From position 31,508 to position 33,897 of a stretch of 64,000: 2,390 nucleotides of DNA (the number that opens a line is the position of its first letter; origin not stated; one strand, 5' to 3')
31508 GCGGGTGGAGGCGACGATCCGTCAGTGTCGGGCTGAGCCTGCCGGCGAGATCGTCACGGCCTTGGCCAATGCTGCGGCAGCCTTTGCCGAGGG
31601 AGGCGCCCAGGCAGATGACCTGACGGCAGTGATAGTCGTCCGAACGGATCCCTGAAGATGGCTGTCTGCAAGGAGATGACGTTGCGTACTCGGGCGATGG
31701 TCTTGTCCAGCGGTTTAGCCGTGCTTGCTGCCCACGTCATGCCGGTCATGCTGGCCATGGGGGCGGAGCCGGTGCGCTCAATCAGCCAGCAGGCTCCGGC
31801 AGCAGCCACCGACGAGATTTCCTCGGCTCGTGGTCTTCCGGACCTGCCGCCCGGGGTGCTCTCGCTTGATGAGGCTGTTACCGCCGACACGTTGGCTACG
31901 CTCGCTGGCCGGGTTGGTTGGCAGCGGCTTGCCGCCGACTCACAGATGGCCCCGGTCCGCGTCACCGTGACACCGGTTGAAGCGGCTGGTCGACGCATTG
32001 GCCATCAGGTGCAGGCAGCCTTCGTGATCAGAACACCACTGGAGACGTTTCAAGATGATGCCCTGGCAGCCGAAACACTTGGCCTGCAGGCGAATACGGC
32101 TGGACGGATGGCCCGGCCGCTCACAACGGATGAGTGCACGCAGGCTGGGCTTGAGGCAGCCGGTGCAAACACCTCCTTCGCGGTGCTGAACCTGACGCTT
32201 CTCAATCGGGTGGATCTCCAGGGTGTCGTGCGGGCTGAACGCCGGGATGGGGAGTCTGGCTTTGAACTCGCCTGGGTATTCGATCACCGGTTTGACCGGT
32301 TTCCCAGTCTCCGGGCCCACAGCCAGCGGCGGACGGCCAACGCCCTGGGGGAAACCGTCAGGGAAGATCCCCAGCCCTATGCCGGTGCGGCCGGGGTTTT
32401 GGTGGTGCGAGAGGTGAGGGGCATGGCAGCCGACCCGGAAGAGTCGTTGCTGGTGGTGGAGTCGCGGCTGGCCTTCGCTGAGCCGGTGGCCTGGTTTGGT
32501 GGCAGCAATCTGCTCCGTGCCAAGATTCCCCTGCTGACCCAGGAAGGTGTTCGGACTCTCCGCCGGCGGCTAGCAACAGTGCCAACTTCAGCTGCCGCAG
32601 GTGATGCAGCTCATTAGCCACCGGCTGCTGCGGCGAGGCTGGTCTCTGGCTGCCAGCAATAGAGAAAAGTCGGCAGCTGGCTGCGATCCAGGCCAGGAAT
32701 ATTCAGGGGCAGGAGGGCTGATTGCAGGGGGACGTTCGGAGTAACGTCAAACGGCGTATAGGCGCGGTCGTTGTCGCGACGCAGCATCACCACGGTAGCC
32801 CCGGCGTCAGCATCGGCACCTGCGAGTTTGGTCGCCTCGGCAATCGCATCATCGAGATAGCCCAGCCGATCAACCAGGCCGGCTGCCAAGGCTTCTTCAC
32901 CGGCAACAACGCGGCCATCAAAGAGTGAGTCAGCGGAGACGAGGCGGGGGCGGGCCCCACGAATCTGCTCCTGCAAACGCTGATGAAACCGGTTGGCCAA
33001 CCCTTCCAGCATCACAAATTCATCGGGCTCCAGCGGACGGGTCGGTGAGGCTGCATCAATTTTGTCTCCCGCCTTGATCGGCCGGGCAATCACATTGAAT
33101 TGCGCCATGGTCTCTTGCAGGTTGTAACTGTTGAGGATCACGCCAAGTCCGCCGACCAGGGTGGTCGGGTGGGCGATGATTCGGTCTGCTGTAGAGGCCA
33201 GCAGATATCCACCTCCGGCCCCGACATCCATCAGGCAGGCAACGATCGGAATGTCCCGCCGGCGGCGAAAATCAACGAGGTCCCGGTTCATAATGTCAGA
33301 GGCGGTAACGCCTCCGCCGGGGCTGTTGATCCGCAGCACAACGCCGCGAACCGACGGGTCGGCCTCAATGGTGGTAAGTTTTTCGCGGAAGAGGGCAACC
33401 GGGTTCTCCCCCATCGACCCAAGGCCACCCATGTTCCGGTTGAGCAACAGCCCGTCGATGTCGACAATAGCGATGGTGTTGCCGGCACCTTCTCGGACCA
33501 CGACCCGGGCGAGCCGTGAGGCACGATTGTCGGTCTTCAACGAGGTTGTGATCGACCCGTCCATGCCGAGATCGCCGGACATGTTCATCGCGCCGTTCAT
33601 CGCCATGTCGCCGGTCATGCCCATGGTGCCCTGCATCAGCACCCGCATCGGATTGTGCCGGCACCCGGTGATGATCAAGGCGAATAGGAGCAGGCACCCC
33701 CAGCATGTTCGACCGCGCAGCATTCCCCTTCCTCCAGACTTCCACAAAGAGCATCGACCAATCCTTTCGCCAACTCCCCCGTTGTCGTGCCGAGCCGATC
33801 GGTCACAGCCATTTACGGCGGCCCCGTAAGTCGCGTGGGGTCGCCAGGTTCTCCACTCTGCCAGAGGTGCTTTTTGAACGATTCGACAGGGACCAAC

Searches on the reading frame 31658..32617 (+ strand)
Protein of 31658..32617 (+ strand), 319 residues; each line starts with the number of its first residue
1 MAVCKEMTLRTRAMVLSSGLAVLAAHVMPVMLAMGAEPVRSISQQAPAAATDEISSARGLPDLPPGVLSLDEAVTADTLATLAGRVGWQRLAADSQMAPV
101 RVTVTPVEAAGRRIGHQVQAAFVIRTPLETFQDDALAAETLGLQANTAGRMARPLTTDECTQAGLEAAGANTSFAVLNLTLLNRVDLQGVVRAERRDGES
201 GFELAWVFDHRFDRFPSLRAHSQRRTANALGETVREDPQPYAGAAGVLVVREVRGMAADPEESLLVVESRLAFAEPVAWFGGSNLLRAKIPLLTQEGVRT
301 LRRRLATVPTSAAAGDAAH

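Call 4: search_protein_families(library=pfam, proteins=[window:31658-32617:+], max_evalue=0.01)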
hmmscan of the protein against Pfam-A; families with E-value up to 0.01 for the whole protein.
window:31658-32617:+ (319 aa): 0 families

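Call 33: search_protein_families(library=pfam, proteins=[window:31658-32617:+], max_evalue=0.01)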
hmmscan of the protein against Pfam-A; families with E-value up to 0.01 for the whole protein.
window:31658-32617:+ (319 aa): 0 families

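Call 41: search_protein_families(library=ncbifam, proteins=[window:31658-32617:+], max_evalue=0.001)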
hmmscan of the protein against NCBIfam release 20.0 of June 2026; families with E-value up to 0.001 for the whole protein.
window:31658-32617:+ (319 aa): 0 families
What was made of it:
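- On Type VII (MacB/LolCDE/DevCA-type) ABC transporter: No HlyD/MFP, TolC or LolA domain appears among the block genes (calls 4, 33, 41).
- On START/SRPBCC helix-grip lipid-binding proteins (gene 31658..32617): No Pfam or NCBIfam hit (calls 33, 41).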

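Call 50: find_homologous_proteins(query=window:31658-32617:+, max_evalue=0.001)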
Query window:31658-32617:+ (319 aa): 27 proteins with E <= 0.001 among 8000 candidates.
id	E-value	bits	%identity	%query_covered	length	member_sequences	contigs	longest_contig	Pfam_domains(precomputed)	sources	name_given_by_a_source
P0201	9.9e-187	637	95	99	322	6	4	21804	-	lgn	-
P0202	9.6e-170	581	88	99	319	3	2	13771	-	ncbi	-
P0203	7.4e-158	542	82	100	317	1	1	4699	-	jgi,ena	-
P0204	6.2e-84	300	57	86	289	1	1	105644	-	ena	-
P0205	2.4e-75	272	49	92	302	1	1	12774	-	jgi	-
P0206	1.9e-74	269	49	92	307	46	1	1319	-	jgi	-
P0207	1.9e-69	252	47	91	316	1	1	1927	-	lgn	-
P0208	2.6e-69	252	51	87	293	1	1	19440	-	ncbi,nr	ncbi:MAG: hypothetical protein EBU59_01750 [Planctomycetia bacterium]|nr:hypothetical protein [Planc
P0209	1.2e-65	240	52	73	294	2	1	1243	-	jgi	-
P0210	2.1e-63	232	50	84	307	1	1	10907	-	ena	-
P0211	4.1e-63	231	53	73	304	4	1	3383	-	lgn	-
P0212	8.3e-62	227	51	77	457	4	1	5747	-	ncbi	-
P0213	3.8e-61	225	50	76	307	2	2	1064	-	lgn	-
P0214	1.2e-60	223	49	76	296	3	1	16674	-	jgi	-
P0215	3.2e-60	222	49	76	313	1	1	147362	-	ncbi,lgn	-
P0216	2.1e-56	209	48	76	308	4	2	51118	-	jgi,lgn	-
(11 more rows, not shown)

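Call 61: predict_structure(alignment_id=A3)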
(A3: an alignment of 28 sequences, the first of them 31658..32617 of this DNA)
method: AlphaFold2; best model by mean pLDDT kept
length: 319 residues; sequences in the alignment: 28
mean_pLDDT: 73.1   pTM: 0.74
mean pLDDT of the five models: 73.1, 72.7, 72.4, 72.3, 71.8
residues with pLDDT >= 90: 82; 70-90: 136; 50-70: 32; < 50: 69
segments of 3 or more residues with pLDDT < 50: 1-57, 311-319
pLDDT, mean of each block of 10 residues (from residue 1): 27 27 40 31 29 49 90 92 93 89 89 87 89 64 53 83 75 84 86 88 90 91 88 89 90 79 89 78 74 86 78 38
secondary structure, 60 per line:
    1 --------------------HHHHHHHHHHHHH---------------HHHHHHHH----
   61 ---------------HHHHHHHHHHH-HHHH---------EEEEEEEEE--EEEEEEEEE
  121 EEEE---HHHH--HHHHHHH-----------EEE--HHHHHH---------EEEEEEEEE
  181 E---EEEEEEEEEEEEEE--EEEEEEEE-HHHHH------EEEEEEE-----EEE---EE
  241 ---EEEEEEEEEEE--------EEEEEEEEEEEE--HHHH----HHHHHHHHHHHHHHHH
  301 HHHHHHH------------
elements in order: H21-33 H49-56 H76-86 H88-91 E101-109 E112-124 H128-131 H134-140 E152-154 H157-162 E172-181 E185-198 E201-208 H210-214 E221-227 E233-235 E244-254 E263-274 H277-280 H285-307
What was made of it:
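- On START/SRPBCC helix-grip lipid-binding proteins (gene 31658..32617): The predicted structure has a core pLDDT of about 88 (call 61).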

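Call 64: fold_search(model_id=the predicted structure, library=pdb)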
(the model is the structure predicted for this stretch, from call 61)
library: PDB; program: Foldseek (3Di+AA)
matches with E <= 10: 1465; with E <= 0.001: 46
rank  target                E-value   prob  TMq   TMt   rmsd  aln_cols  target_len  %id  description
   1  2e3r_B                2.6e-06  1.00  0.39  0.53   8.9       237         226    9  Crystal structure of CERT START domain in complex with C18-ceramide (P1) (released 2007-12-18)
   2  5zyh                  3.9e-06  1.00  0.38  0.51   9.3       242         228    8  Crystal structure of CERT START domain in complex with compound E5 (released 2019-02-27)
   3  3p0l_A                4.4e-06  1.00  0.43  0.61   7.2       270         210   12  Human steroidogenic acute regulatory protein (released 2010-11-24)
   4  5zyg                  4.4e-06  1.00  0.36  0.47   8.0       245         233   10  Crystal structure of CERT START domain in complex with compound B5 (released 2019-02-27)
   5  2e3s                  4.6e-06  1.00  0.36  0.48   8.9       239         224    8  Crystal structure of CERT START domain co-crystallized with C24-ceramide (P21) (released 2007-12-18)
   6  2e3r_A                4.9e-06  1.00  0.35  0.47   9.1       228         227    8  Crystal structure of CERT START domain in complex with C18-ceramide (P1) (released 2007-12-18)
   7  3p0l_B                5.2e-06  1.00  0.42  0.61   7.3       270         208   12  Human steroidogenic acute regulatory protein (released 2010-11-24)
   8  5zyk                  6.9e-06  1.00  0.36  0.47   9.1       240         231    9  Crystal structure of CERT START domain in complex with compound E25 (released 2019-02-27)
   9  6j81                  9.7e-06  1.00  0.38  0.50   8.8       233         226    9  Crystal structure of CERT START domain in complex with compound E14 (released 2019-02-27)
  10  3p0l_C                1.2e-05  1.00  0.41  0.60  11.7       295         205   13  Human steroidogenic acute regulatory protein (released 2010-11-24)
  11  3h3q_B                1.4e-05  1.00  0.37  0.48   8.4       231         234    8  Crystal structure of the CERT START domain in complex with HPA-13 (released 2010-03-02)
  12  2e3p_A                1.6e-05  1.00  0.38  0.48   9.3       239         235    9  Crystal structure of CERT START domain in complex with C16-cearmide (P1) (released 2007-12-18)
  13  5zyj                  1.9e-05  1.00  0.38  0.50   8.5       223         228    9  Crystal structure of CERT START domain in complex with compound E16A (released 2019-02-27)
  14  5jjd_B                2.1e-05  1.00  0.39  0.50   9.3       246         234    9  crystal structure of the ceramide transfer protein PH and START domain complex (released 2017-07-05)
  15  6iez                  2.4e-05  1.00  0.37  0.49   8.9       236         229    9  Crystal structure of CERT START domain in complex with compound B16 (released 2019-02-27)
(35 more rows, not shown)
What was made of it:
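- On START/SRPBCC helix-grip lipid-binding proteins (gene 31658..32617): Foldseek gives probability 1.00 to CERT, StAR, MLN64, PCTP and STARD4, with E down to 2.6e-6 and TMt up to 0.61 (call 64).
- The START-fold prediction matches ceramide- and sterol-binding domains (call 64).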

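Call 65: find_encoding_contigs(protein=P0216, flank=10000, max_places=2)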
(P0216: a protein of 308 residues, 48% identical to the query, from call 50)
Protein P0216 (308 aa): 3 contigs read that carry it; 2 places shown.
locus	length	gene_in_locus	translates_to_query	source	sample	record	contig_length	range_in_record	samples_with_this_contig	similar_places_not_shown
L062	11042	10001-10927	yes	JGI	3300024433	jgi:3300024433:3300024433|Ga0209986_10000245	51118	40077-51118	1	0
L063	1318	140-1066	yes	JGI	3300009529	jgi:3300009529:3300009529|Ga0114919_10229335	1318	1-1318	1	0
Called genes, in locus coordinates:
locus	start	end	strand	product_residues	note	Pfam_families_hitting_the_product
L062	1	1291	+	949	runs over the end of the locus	PF28598:PDH_E1_N, PF00456:Transketolase_N, PF17831:PDH_E1_M, PF22613:Transketolase_C_1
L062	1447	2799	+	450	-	-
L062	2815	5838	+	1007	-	PF16078:2-oxogl_dehyd_N, PF00676:E1_dh, PF02779:Transket_pyr, PF16870:OxoGdeHyase_C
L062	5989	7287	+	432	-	PF00364:Biotin_lipoyl, PF02817:E3_binding, PF00198:2-oxoacid_dh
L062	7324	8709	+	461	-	PF00890:FAD_binding_2, PF01134:GIDA (weak), PF03486:HI0933_like (weak), PF07992:Pyr_redox_2, PF12831:FAD_oxidored, PF13450:NAD_binding_8 (weak), PF00070:Pyr_redox, PF02852:Pyr_redox_dim, +3 more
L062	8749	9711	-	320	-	PF10459:Peptidase_S46 (faint), PF00089:Trypsin (weak), PF13365:Trypsin_2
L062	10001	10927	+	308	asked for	-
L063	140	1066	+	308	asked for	-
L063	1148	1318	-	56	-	?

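Call 66: find_encoding_contigs(protein=P0204, flank=10000, max_places=2)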
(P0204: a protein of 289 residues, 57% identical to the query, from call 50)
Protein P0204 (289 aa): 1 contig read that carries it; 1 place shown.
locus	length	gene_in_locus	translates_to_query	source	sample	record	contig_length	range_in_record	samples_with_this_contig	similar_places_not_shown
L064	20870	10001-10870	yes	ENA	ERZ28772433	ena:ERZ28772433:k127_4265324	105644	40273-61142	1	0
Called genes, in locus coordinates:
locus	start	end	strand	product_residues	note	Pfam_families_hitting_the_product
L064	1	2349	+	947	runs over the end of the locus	PF28598:PDH_E1_N, PF00456:Transketolase_N, PF17831:PDH_E1_M, PF22613:Transketolase_C_1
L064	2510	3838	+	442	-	PF00364:Biotin_lipoyl, PF25984:BSH_YknX (faint), PF02817:E3_binding, PF00198:2-oxoacid_dh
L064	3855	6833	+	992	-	PF16078:2-oxogl_dehyd_N, PF00676:E1_dh, PF02779:Transket_pyr, PF16870:OxoGdeHyase_C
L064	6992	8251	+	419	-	PF00364:Biotin_lipoyl, PF02817:E3_binding, PF00198:2-oxoacid_dh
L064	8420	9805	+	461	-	PF00890:FAD_binding_2, PF01134:GIDA (weak), PF03486:HI0933_like (weak), PF07992:Pyr_redox_2, PF12831:FAD_oxidored, PF13450:NAD_binding_8 (weak), PF00070:Pyr_redox, PF02852:Pyr_redox_dim, +2 more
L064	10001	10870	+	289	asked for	-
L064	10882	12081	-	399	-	PF01343:Peptidase_S49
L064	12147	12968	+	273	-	PF22624:AASDHPPT_N (weak), PF01648:ACPS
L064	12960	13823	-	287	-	-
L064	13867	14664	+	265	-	PF02463:SMC_N (faint), PF00005:ABC_tran, PF13304:AAA_21 (faint)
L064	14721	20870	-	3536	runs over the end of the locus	PF00109:ketoacyl-synt, PF02801:Ketoacyl-synt_C, PF16197:KAsynt_C_assoc, PF00698:Acyl_transf_1, PF21089:PKS_DH_N, PF14765:PS-DH, PF08240:ADH_N, PF00107:ADH_zinc_N, +13 more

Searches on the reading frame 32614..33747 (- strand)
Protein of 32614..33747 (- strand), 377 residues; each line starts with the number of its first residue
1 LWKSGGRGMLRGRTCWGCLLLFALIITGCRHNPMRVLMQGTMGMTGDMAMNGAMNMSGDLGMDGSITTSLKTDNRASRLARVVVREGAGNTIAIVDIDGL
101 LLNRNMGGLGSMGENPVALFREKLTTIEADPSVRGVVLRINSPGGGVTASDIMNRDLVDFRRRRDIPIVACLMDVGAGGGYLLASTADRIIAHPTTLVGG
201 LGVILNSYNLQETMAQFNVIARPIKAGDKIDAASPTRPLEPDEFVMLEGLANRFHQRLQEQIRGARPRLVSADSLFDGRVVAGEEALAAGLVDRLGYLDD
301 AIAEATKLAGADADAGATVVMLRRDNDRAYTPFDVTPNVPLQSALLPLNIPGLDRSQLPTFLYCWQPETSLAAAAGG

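Call 4: search_protein_families(library=pfam, proteins=[window:32614-33747:-], max_evalue=0.01)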
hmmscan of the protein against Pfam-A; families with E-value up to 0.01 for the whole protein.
window:32614-33747:- (377 aa): 3 families
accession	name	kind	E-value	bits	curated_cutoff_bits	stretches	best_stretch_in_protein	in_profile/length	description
PF01343.23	Peptidase_S49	-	1.4e-26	93.7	24.9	1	162-310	3-152/154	Peptidase family S49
PF25145.1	NfeD1b_N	-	0.00036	20.6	40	1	130-212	28-106/189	NfeD1b, N-terminal domain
PF00378.25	ECH_1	-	0.0074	16.1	27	0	164-193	87-116/251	Enoyl-CoA hydratase/isomerase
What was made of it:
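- On S49 signal peptide peptidase SppA (gene 32614..33747): Peptidase_S49 at 1.4e-26 (call 4).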

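Call 41: search_protein_families(library=ncbifam, proteins=[window:32614-33747:-], max_evalue=0.001)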
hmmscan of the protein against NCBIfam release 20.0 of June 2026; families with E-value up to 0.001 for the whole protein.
window:32614-33747:- (377 aa): 6 families
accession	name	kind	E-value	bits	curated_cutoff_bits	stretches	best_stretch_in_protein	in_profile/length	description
TIGR00706.1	SppA_dom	equivalog_domain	1.6e-37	129.2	155.45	1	92-310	2-208/208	signal peptide peptidase SppA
TIGR00705.1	SppA_67K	equivalog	1.7e-35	122.4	311.45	1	86-310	307-526/590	signal peptide peptidase SppA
NF008195.0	PRK10949.1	equivalog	2e-27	95.7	746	1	88-310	324-541/618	signal peptide peptidase SppA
NF008745.0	PRK11778.1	equivalog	4.2e-19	68.9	259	1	110-307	106-302/345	protease SohB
NF006107.0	PRK08258.1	equivalog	0.0007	19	330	0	272-313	176-217/277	enoyl-CoA hydratase family protein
NF046063.1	oxepin_alt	equivalog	0.001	18.6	300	0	263-314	148-199/254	oxepin-CoA hydrolase, alternative type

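Call 67: search_solved_structures(query=window:32614-33747:-, max_evalue=0.00001, show_alignments=3)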
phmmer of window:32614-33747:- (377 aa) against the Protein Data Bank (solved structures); distinct sequences matched with E-value up to 0.00001: 3.
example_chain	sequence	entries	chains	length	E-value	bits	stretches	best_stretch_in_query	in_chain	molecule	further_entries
4kwb_A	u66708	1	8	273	2.3e-30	108.9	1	90-305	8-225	Signal peptide peptidase SppA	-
3rst_A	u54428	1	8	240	2.6e-30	108.7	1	91-305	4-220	Signal peptide peptidase sppA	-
3bez_A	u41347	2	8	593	1.8e-28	102.7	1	88-310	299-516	Protease 4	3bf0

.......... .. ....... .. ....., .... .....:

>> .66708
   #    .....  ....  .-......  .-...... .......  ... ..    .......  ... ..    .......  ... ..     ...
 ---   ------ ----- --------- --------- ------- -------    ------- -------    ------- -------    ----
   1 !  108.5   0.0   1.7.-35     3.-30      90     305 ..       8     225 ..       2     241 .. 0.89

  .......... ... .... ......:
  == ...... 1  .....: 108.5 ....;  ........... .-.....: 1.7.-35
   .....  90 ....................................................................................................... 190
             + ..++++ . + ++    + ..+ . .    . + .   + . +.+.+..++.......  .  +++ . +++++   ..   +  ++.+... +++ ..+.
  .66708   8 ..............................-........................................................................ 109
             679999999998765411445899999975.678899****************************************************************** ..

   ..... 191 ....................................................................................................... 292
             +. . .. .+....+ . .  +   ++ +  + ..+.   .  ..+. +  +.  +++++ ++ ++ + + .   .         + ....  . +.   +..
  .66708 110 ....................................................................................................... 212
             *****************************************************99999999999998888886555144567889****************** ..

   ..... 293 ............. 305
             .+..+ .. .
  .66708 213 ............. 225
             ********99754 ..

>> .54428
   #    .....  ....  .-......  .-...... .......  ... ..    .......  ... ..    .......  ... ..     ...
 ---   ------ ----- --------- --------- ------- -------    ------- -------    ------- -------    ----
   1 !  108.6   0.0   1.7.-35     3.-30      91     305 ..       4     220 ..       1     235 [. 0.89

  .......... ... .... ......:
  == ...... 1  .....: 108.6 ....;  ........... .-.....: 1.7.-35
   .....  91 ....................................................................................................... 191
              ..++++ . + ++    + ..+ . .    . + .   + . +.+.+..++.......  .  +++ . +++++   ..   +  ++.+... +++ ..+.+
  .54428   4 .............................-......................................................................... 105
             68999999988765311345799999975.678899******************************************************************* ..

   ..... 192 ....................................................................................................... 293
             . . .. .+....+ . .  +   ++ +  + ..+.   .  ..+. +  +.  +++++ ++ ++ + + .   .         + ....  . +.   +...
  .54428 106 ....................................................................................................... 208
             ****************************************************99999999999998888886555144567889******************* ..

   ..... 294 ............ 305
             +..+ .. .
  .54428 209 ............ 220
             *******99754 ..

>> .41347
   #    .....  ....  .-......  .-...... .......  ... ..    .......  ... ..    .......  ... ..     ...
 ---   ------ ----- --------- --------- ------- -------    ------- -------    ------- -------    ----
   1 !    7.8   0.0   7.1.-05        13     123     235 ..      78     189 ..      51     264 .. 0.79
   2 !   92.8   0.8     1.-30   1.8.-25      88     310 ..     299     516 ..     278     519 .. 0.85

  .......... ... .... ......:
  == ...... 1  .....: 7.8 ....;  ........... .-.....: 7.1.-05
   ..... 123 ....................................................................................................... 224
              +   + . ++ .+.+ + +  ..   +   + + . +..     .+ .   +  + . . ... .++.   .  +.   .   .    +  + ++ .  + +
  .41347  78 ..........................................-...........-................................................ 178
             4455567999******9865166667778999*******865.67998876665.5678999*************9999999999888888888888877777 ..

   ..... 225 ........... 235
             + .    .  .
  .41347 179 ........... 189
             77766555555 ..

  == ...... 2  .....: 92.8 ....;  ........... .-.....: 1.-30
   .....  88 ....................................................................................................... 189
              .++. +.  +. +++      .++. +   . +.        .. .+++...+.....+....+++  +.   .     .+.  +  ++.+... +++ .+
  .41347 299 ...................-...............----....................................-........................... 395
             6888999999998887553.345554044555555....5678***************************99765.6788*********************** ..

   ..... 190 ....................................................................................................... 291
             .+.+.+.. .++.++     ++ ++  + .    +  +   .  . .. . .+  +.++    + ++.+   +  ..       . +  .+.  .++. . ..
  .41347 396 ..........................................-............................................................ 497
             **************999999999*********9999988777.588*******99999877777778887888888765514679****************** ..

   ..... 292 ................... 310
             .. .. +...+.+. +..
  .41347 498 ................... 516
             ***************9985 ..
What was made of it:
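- On S49 signal peptide peptidase SppA (gene 32614..33747): SppA 4kwb/3rst at E 2e-30 (call 67).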
